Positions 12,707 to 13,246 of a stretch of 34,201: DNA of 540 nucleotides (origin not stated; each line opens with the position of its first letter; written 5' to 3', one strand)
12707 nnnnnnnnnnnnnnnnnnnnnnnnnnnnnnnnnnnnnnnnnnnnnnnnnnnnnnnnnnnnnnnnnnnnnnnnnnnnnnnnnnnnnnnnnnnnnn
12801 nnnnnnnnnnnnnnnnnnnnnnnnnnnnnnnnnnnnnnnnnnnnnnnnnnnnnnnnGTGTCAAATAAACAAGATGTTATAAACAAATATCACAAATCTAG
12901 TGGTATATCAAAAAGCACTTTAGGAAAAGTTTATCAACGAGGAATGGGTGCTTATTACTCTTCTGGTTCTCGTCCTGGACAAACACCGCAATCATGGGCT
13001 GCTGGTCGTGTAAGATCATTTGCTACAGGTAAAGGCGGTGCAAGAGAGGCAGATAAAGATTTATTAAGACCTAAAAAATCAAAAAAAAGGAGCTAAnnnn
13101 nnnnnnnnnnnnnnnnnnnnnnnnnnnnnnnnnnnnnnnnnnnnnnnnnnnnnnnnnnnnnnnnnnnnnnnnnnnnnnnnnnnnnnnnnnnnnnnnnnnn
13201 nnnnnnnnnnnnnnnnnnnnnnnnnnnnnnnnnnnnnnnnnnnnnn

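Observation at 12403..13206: Four consecutive hyper-basic miniproteins directly after the portal gene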

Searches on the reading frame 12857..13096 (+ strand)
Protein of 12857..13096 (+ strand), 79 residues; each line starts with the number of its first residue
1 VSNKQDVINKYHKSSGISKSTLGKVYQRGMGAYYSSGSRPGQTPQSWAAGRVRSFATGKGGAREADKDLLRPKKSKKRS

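Call 4: search_protein_families(library=pfam, proteins=[window:12857-13096:+], max_evalue=1)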
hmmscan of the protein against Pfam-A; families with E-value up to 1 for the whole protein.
window:12857-13096:+ (79 aa): 1 family
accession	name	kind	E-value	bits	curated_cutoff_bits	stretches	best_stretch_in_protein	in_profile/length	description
PF19141.5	DUF5824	-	3.2e-13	50.4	25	1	11-68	63-125/127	Family of unknown function (DUF5824)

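Call 5: search_protein_families(library=phrogs, proteins=[window:12857-13096:+], max_evalue=1)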
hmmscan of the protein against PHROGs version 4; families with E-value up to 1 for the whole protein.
window:12857-13096:+ (79 aa): 2 families
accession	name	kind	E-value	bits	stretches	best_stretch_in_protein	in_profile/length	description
phrog_28338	-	unknown function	5.3e-12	47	1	2-77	13-88/89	-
phrog_3041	-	other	7.1e-05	22.4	1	7-72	611-675/678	cytidyltransferase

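Call 26: search_solved_structures(query=window:12857-13096:+, max_evalue=10, show_alignments=2)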
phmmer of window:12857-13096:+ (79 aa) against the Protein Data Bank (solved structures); distinct sequences matched with E-value up to 10: 0.

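Call 28: search_dna_similar(query=window:12857-13096:+, collection=phages, mode=protein, max_rows=30, max_evalue=0.01)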
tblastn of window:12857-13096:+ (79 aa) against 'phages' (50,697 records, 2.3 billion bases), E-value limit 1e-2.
Records with a match: 17; places in all: 17; records where one place covers at least 80% of the query: 7.
Best place of each record, by identity: <60% 17.
By first word of the organism name: Pelagibacter 5; Methylophilales 4; Prochlorococcus 3; Cyanophage 2; Phage 1; Roseobacter 1; Actinomycetia 1.
By host as written in the record: Methylophilales_sp._H5P1 4; Prochlorococcus MED4 4; Candidatus Pelagibacter ubique HTCC1062 2; Prochlorococcus marinus subsp. pastoris str. CCMP1986 1; - 1; Candidatus Pelagibacter sp. HTCC7211 1; Candidatus Pelagibacter sp. FZCC0015 1; Roseobacter sp. FZCC0197 1; and 2 more.
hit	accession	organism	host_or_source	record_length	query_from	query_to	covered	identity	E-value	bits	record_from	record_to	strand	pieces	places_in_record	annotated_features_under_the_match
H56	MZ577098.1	Methylophilales phage Melnitz-3 EXVC039M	Methylophilales_sp._H5P1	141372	15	79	82%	49.2%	8e-10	58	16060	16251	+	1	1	hypothetical protein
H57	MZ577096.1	Methylophilales phage Melnitz-2 EXVC040M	Methylophilales_sp._H5P1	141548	15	79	82%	49.2%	8e-10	58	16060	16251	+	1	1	hypothetical protein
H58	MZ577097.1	Methylophilales phage Melnitz EXVC044M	Methylophilales_sp._H5P1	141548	15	79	82%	49.2%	8e-10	58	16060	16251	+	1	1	hypothetical protein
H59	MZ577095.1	Methylophilales phage Melnitz-1 EXVC043M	Methylophilales_sp._H5P1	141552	15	79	82%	49.2%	8e-10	58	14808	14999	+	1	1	hypothetical protein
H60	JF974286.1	Prochlorococcus phage MED4-184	Prochlorococcus MED4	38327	22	78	72%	54.2%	6e-7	50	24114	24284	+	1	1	hypothetical protein (x2)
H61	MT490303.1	Prochlorococcus phage P-HS2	Prochlorococcus marinus subsp. pastoris ...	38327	22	78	72%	54.2%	6e-7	50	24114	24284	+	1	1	hypothetical protein (x2)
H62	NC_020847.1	Prochlorococcus phage MED4-184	Prochlorococcus MED4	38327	22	78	72%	54.2%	6e-7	50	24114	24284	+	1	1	hypothetical protein (x2)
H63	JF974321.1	Cyanophage MED4-117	Prochlorococcus MED4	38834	22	78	72%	54.2%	6e-7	50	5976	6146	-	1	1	hypothetical protein (x2)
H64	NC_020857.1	Cyanophage MED4-117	Prochlorococcus MED4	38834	22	78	72%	54.2%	6e-7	50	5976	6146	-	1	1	hypothetical protein (x2)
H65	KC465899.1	Pelagibacter phage HTVC008M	Candidatus Pelagibacter ubique HTCC1062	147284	7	71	82%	45.5%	1e-6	49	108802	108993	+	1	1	hypothetical protein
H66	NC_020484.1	Pelagibacter phage HTVC008M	Candidatus Pelagibacter ubique HTCC1062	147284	7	71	82%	45.5%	1e-6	49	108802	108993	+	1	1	cytidyltransferase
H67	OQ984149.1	Phage C48C1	-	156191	13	69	72%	51.7%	5e-8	53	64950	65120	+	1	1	hypothetical protein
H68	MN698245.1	Pelagibacter phage HTVC111P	Candidatus Pelagibacter sp. HTCC7211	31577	17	74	73%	46.6%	2e-5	46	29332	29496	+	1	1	hypothetical protein (x2)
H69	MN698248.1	Pelagibacter phage HTVC202P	Candidatus Pelagibacter sp. FZCC0015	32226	17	74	73%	46.6%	8e-4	41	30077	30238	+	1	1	hypothetical protein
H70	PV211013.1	Roseobacter phage CRP-823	Roseobacter sp. FZCC0197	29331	1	79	100%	33.7%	2e-3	40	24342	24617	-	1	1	major capsid protein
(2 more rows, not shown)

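Call 46: get_annotated_region(hit=H56, flank=1500)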
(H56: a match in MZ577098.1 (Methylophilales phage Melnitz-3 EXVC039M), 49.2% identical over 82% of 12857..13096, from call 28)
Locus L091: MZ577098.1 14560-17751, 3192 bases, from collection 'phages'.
description: Methylophilales phage Melnitz-3 EXVC039M, complete genome.
organism: Methylophilales phage Melnitz-3 EXVC039M (NCBI taxid 2832341)
taxonomy: Viruses; Duplodnaviria; Heunggongvirae; Uroviricota; Caudoviricetes; Kyanoviridae
host: Methylophilales_sp._H5P1; source: -; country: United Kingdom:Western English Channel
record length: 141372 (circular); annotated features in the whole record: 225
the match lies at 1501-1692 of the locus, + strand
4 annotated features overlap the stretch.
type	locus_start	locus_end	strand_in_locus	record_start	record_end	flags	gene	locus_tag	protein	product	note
CDS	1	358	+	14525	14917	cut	-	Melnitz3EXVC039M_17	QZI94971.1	hypothetical protein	-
CDS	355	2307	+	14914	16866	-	-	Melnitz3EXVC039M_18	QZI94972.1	hypothetical protein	-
CDS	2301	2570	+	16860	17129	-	-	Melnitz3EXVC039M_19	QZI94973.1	hypothetical protein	-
CDS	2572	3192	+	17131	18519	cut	-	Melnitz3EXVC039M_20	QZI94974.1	hypothetical protein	-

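Call 47: get_annotated_region(hit=H68, flank=2500)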
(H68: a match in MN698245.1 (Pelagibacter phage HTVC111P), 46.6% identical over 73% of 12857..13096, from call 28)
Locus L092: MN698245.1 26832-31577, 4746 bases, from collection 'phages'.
description: Pelagibacter phage HTVC111P, complete genome.
organism: Pelagibacter phage HTVC111P (NCBI taxid 2686461)
taxonomy: Viruses; Duplodnaviria; Heunggongvirae; Uroviricota; Caudoviricetes
host: Candidatus Pelagibacter sp. HTCC7211; source: seawater; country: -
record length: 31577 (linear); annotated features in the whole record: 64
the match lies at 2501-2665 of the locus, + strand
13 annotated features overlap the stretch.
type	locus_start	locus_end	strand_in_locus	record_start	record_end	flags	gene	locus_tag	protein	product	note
CDS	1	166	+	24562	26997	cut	-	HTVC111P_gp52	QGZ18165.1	putative tail fiber protein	-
CDS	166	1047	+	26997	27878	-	-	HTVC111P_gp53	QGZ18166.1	putative glycosyl transferase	-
CDS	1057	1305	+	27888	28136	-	-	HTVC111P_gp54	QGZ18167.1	hypothetical protein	-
CDS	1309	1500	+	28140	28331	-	-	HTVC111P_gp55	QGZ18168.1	hypothetical protein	-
CDS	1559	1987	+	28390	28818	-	-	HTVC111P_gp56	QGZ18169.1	lysozyme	-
CDS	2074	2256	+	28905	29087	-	-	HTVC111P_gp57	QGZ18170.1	hypothetical protein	-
CDS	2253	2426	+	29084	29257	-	-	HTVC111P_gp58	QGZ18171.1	hypothetical protein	-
CDS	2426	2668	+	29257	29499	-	-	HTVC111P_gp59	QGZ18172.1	hypothetical protein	-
CDS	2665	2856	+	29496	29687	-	-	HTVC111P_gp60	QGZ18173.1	hypothetical protein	-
CDS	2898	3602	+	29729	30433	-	-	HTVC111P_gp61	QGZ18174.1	putative phosphodiesterase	-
CDS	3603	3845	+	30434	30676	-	-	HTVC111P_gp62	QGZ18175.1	hypothetical protein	-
CDS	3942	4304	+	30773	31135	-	-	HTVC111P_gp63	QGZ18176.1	hypothetical protein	-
CDS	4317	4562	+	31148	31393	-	-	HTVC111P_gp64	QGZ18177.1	hypothetical protein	-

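Call 64: search_protein_families(library=pfam, proteins=[L091:355-2307:+, L092:2074-2256:+, L092:2253-2426:+, L092:2426-2668:+, L092:2665-2856:+], max_evalue=0.01)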
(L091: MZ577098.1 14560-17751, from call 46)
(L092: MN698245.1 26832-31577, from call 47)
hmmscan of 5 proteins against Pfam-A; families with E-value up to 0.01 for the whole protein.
L091:355-2307:+ (650 aa): 2 families
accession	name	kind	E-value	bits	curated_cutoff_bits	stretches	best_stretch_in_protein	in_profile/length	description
PF19141.5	DUF5824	-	2e-18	67.2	25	1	380-435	64-123/127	Family of unknown function (DUF5824)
PF01467.32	CTP_transf_like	-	4.2e-06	27.4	21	1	18-117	2-94/133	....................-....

L092:2074-2256:+ (60 aa): 0 families

L092:2253-2426:+ (57 aa): 0 families

L092:2426-2668:+ (80 aa): 1 family
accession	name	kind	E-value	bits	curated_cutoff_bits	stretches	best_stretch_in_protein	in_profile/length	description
PF19141.5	DUF5824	-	2.9e-09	37.6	25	1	22-66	65-109/127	Family of unknown function (DUF5824)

L092:2665-2856:+ (63 aa): 0 families

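Call 90: find_homologous_proteins(query=window:12857-13093:+, max_evalue=0.001)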
Query window:12857-13093:+ (79 aa): 427 proteins with E <= 0.001 among 427 candidates; the best 120 are listed.
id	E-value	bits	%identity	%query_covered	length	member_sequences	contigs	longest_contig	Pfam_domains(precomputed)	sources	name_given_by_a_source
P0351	4.8e-41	155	95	100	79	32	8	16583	PF19141.6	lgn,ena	-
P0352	2.3e-32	128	81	100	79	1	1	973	PF19141.6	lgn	-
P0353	2.5e-31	125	78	100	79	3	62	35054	PF19141.6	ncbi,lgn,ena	-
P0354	2.3e-30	122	80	95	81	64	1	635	PF19141.6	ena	-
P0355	2.4e-30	122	78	100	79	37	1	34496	PF19141.6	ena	-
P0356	2.5e-30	121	78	97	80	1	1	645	PF19141.6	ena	-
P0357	3.6e-30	121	78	97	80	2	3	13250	PF19141.6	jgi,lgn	jgi:hypothetical protein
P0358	3.9e-30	121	79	97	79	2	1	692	PF19141.6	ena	-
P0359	5.6e-30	120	77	89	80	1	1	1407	PF19141.6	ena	-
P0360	5.6e-30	120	80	95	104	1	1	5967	PF19141.6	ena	-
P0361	6.3e-30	120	79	97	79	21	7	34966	PF19141.6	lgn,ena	-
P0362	9.6e-30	120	77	97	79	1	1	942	PF19141.6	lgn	-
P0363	9.7e-30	120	77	89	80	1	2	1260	PF19141.6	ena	-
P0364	1.0e-29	120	79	95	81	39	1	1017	PF19141.6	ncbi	-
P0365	1.1e-29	119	77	97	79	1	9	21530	PF19141.6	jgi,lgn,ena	jgi:hypothetical protein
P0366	1.1e-29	119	77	89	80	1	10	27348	PF19141.6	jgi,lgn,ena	jgi:hypothetical protein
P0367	1.3e-29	119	75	100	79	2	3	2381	PF19141.6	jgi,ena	jgi:hypothetical protein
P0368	1.4e-29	119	75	100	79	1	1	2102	PF19141.6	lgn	-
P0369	2.8e-29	118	77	97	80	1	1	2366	PF19141.6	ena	-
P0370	3.4e-29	118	78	96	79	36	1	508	PF19141.6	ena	-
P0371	6.5e-29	117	76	89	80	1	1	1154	PF19141.6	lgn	-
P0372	7.1e-29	117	77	89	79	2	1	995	PF19141.6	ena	-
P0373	1.0e-28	116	77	89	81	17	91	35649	PF19141.6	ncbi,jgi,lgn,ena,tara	jgi:hypothetical protein|tara:strand:- start:809 stop:1054 length:246 start_codon:yes stop_codon:yes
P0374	1.3e-28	116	75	96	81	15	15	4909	PF19141.6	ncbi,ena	-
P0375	2.0e-28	115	76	89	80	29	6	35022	PF19141.6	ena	-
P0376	2.3e-28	115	77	95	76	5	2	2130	PF19141.6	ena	-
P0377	2.6e-28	115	74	99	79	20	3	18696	PF19141.6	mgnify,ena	mgnify:FL=1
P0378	2.8e-28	115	74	97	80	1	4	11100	PF19141.6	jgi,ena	-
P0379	3.4e-28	115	80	87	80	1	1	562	PF19141.6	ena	-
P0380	3.6e-28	115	75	97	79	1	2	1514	PF19141.6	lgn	-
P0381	3.8e-28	115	79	86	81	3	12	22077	PF19141.6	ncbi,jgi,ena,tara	tara:strand:- start:5292 stop:5537 length:246 start_codon:yes stop_codon:yes gene_type:complete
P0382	4.4e-28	114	74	89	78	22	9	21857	PF19141.6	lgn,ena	-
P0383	5.0e-28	114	75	96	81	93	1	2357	PF19141.6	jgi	-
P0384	5.7e-28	114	74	96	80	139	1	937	PF19141.6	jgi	-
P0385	5.8e-28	114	96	72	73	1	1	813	PF19141.6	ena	-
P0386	6.0e-28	114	76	96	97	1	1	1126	PF19141.6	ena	-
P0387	7.2e-28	114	74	96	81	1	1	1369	PF19141.6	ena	-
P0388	8.4e-28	113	80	87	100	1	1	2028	PF19141.6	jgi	-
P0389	1.4e-27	113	74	94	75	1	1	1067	PF19141.6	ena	-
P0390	1.4e-27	113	76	95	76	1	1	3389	PF19141.6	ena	-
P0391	1.4e-27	113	80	87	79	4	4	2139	PF19141.6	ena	-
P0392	1.5e-27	113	72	96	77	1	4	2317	PF19141.6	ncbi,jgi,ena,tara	tara:strand:- start:15 stop:248 length:234 start_codon:yes stop_codon:yes gene_type:complete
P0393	1.5e-27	113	81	85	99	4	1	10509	PF19141.6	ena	-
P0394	1.5e-27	113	70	97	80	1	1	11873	PF19141.6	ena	-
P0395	1.5e-27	113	77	94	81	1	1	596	PF19141.6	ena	-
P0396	1.6e-27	113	73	89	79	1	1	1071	PF19141.6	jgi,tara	tara:strand:+ start:181 stop:420 length:240 start_codon:yes stop_codon:yes gene_type:complete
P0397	1.6e-27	113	80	87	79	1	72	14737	PF19141.6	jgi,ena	jgi:hypothetical protein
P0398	1.6e-27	113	80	87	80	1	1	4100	PF19141.6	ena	-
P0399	1.7e-27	112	78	87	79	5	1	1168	PF19141.6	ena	-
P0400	1.8e-27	112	80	87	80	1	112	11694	PF19141.6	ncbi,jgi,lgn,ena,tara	jgi:hypothetical protein|tara:strand:- start:140 stop:382 length:243 start_codon:yes stop_codon:yes 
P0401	1.8e-27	112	80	87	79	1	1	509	PF19141.6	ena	-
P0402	2.0e-27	112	73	95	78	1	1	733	PF19141.6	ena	-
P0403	2.4e-27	112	70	97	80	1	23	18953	PF19141.6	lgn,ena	-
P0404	2.5e-27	112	70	97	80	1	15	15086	PF19141.6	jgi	jgi:hypothetical protein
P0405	2.5e-27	112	83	82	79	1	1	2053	PF19141.6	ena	-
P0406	3.2e-27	112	71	97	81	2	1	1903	PF19141.6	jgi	-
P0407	4.0e-27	111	72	96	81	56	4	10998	PF19141.6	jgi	-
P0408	4.4e-27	111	76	86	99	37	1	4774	PF19141.6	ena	-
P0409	4.8e-27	111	83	82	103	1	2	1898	PF19141.6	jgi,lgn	jgi:hypothetical protein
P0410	6.3e-27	111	76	89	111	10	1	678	PF19141.6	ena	-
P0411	6.9e-27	111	78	87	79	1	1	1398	PF19141.6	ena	-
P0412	7.8e-27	110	78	87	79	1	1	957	PF19141.6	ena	-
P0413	8.0e-27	110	78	87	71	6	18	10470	PF19141.6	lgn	-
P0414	8.9e-27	110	73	95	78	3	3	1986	PF19141.6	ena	-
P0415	9.0e-27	110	75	87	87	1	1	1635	PF19141.6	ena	-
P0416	9.2e-27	110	78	87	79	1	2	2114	PF19141.6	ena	-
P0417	1.1e-26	110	78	86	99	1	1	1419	PF19141.6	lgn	-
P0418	1.2e-26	110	78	87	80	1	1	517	PF19141.6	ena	-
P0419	1.2e-26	110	75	92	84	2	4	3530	PF19141.6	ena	-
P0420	1.3e-26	110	72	96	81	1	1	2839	PF19141.6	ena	-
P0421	1.3e-26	110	75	95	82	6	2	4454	PF19141.6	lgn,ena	-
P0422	1.4e-26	110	75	87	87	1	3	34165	PF19141.6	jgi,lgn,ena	-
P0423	1.4e-26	110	74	89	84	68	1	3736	PF19141.6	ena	-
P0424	1.5e-26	109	77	89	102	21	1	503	PF19141.6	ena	-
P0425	1.5e-26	109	79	85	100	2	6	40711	PF19141.6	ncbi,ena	-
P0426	1.5e-26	109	79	85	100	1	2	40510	PF19141.6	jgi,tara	tara:strand:- start:4063 stop:4365 length:303 start_codon:yes stop_codon:yes gene_type:complete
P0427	1.6e-26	109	75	87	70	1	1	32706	PF19141.6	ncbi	-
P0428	1.6e-26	109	76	90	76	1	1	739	PF19141.6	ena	-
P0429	1.7e-26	109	77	89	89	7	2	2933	PF19141.6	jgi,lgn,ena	jgi:hypothetical protein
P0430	1.7e-26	109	74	87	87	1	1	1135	PF19141.6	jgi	-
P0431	1.8e-26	109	76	89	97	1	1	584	PF19141.6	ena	-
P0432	2.0e-26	109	76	90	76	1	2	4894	PF19141.6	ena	-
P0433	2.0e-26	109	78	87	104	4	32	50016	PF19141.6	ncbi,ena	-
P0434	2.1e-26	109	82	82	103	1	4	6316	PF19141.6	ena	-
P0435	2.3e-26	109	73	95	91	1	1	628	PF19141.6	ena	-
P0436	2.3e-26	109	78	87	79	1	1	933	PF19141.6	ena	-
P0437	2.3e-26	109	77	87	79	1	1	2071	PF19141.6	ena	-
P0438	2.3e-26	109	75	90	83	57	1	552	PF19141.6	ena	-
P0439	2.4e-26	109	77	87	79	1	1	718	PF19141.6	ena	-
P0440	2.5e-26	109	79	84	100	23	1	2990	PF19141.6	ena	-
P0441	2.6e-26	109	76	86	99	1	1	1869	PF19141.6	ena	-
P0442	3.1e-26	108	77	87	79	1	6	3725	PF19141.6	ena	-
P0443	3.4e-26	108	77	87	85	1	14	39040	PF19141.6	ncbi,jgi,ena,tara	tara:strand:- start:548 stop:805 length:258 start_codon:yes stop_codon:yes gene_type:complete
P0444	3.6e-26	108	77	94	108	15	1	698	PF19141.6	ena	-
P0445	3.9e-26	108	72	87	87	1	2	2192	PF19141.6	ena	-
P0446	4.4e-26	108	75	87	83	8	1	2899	PF19141.6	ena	-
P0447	5.6e-26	108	79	84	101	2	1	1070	PF19141.6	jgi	-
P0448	5.8e-26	108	75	87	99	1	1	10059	PF19141.6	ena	-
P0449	6.0e-26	108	75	87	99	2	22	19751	PF19141.6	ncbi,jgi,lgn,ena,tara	tara:strand:+ start:645 stop:944 length:300 start_codon:yes stop_codon:yes gene_type:complete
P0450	6.1e-26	108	75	91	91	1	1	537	PF19141.6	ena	-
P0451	6.4e-26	107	71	89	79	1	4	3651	PF19141.6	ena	-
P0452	6.7e-26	107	76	86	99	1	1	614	PF19141.6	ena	-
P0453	6.8e-26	107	77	87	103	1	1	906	PF19141.6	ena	-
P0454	7.0e-26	107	76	86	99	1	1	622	PF19141.6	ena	-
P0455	7.2e-26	107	77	87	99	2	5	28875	PF19141.6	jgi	-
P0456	7.7e-26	107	76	86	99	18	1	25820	PF19141.6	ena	-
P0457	7.8e-26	107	75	87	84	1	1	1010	PF19141.6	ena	-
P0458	8.4e-26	107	75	90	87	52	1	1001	PF19141.6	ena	-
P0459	8.6e-26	107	79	85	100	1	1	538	PF19141.6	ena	-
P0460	8.8e-26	107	68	96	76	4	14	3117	PF19141.6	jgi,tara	jgi:hypothetical protein|tara:strand:+ start:181 stop:411 length:231 start_codon:yes stop_codon:yes 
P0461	9.2e-26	107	75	86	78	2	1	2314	PF19141.6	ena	-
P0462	9.3e-26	107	77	94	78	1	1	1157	PF19141.6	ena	-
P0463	9.5e-26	107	75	87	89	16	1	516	PF19141.6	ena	-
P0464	1.1e-25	107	74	87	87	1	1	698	PF19141.6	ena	-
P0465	1.1e-25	107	75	87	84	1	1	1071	PF19141.6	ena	-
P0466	1.1e-25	107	73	94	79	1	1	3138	PF19141.6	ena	-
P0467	1.2e-25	107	75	87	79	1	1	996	PF19141.6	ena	-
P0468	1.2e-25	107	75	87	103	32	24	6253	PF19141.6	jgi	jgi:transglutaminase/protease-like cytokinesis protein 3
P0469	1.2e-25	107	75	87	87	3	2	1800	PF19141.6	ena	-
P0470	1.3e-25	106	77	87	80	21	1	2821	PF19141.6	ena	-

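Call 100: predict_structure(alignment_id=A4)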
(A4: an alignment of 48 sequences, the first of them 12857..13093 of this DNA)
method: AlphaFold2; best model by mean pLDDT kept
length: 79 residues; sequences in the alignment: 48
mean_pLDDT: 83.3   pTM: 0.71
mean pLDDT of the five models: 83.3, 82.4, 82.0, 81.9, 80.4
residues with pLDDT >= 90: 32; 70-90: 36; 50-70: 10; < 50: 1
segments of 3 or more residues with pLDDT < 50: none
pLDDT, mean of each block of 10 residues (from residue 1): 82 91 92 80 88 88 82 61
secondary structure, 60 per line:
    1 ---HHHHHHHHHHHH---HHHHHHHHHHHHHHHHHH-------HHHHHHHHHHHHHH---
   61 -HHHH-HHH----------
elements in order: H4-15 H19-36 H44-57 H62-65

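Call 103: fold_search(model_id=the predicted structure, library=pdb)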
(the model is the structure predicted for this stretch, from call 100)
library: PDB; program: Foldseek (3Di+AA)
matches with E <= 10: 55; with E <= 0.001: 0
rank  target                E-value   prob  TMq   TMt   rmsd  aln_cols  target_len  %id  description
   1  8aa9_A                1.6e+00  0.66  0.45  0.22   3.6        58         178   17  Crystal structure of the Rpa1 AROD-OB-1 domains (released 2023-05-03)
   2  8aaj_A                1.6e+00  0.60  0.44  0.12   3.9        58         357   17  Crystal structure of the Pyrococcus abyssi RPA (apo form) (released 2023-05-03)
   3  8aa9_B                1.8e+00  0.60  0.44  0.22   3.5        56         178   18  Crystal structure of the Rpa1 AROD-OB-1 domains (released 2023-05-03)
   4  8c5z_A                2.4e+00  0.44  0.44  0.12   3.8        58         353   17  RPA tetrameric supercomplex with AROD-OB-1 (released 2023-05-10)
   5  7zwc_M                4.0e+00  0.21  0.40  0.20   3.9        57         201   14  Structure of SNAPc:TBP-TFIIA-TFIIB sub-complex bound to U5 snRNA promoter (released 2022-11-30)
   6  5xxu_R                4.0e+00  0.05  0.22  0.15  12.9        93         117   10  Small subunit of Toxoplasma gondii ribosome (released 2017-08-30)
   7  2iie_A                4.2e+00  0.15  0.40  0.18   8.1        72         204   14  single chain Integration Host Factor protein (scIHF2) in complex with DNA (released 2007-02-20)
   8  9qh8_A                4.2e+00  0.13  0.37  0.16   4.8        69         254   13  reduced NorQ-NorD VWA domain complex from Paracoccus denitrificans (released 2026-03-25)
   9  2zm6_G                4.4e+00  0.16  0.38  0.23   3.6        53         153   23  Crystal structure of the Thermus thermophilus 30S ribosomal subunit (released 2009-04-14)
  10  8a57_D                5.0e+00  0.06  0.30  0.08  12.4        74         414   15  Cryo-EM structure of HflXr bound to the Listeria monocytogenes 50S ribosomal subunit. (released 2022-11-02)
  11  8b3z_E                5.2e+00  0.20  0.45  0.46   3.9        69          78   13  SigE N-terminal Domain (released 2023-08-23)
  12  8p2g_h                5.8e+00  0.12  0.38  0.24   6.0        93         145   13  Staphylococcus aureus 70S ribosome with elongation factor G locked with fusidic acid cyclopentane with a tRNA in pe/E  (released 2024-05-01)
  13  4v95_AG               5.8e+00  0.11  0.36  0.21   3.9        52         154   21  Crystal structure of YAEJ bound to the 70S ribosome (released 2014-07-09)
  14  8uu9_g                6.2e+00  0.11  0.37  0.24   6.1        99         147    9  Cryo-EM structure of the ratcheted Listeria innocua 70S ribosome (head-swiveled) in complex with HflXr and pe/E-tRNA ( (released 2024-02-28)
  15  7m4y_g                6.2e+00  0.10  0.37  0.25   5.7        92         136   15  A. baumannii Ribosome-Eravacycline complex: E-site tRNA 70S (released 2021-05-19)
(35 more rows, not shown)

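Call 104: fold_search(model_id=the predicted structure, library=viral)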
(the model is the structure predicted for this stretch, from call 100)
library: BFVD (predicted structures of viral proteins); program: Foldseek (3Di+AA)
matches with E <= 10: 135; with E <= 0.001: 0
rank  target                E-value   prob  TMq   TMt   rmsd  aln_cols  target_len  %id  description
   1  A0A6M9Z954            1.2e-03  1.00  0.78  0.69   1.5        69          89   46  (no name in the UniProt tables at hand)
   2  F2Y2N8                1.8e-03  1.00  0.67  0.61   9.0        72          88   46  (no name in the UniProt tables at hand)
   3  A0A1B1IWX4            6.5e-03  1.00  0.76  0.43   1.6        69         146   42  (no name in the UniProt tables at hand)
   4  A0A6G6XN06            1.1e-02  1.00  0.68  0.37   1.7        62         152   40  (no name in the UniProt tables at hand)
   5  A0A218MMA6            1.2e-02  1.00  0.74  0.08   1.6        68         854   41  DUF5824 domain-containing protein [uncultured virus]
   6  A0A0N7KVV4            1.2e-02  1.00  0.57  0.34   2.4        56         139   41  (no name in the UniProt tables at hand)
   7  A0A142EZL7            5.2e-02  1.00  0.72  0.09   2.8        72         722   22  (no name in the UniProt tables at hand)
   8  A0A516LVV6            5.8e-02  1.00  0.72  0.71   2.1        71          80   42  (no name in the UniProt tables at hand)
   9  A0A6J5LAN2            8.5e-02  1.00  0.60  0.23   3.5        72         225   36  Uncharacterized protein [uncultured Caudovirales phage]
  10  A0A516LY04            1.3e-01  0.98  0.42  0.50  10.4        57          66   37  (no name in the UniProt tables at hand)
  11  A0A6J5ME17            2.4e-01  1.00  0.74  0.09   1.6        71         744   28  DUF5824 domain-containing protein [uncultured Caudovirales phage]
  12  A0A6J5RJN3            2.7e-01  1.00  0.61  0.25   2.2        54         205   39  DUF5824 domain-containing protein [uncultured Caudovirales phage]
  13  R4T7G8                8.9e-01  0.94  0.60  0.16   3.0        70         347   16  (no name in the UniProt tables at hand)
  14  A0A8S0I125            9.4e-01  0.85  0.45  0.32   2.4        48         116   40  (no name in the UniProt tables at hand)
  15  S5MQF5                9.9e-01  0.95  0.55  0.08   2.1        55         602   22  Uncharacterized protein [Sinorhizobium phage phiM12]
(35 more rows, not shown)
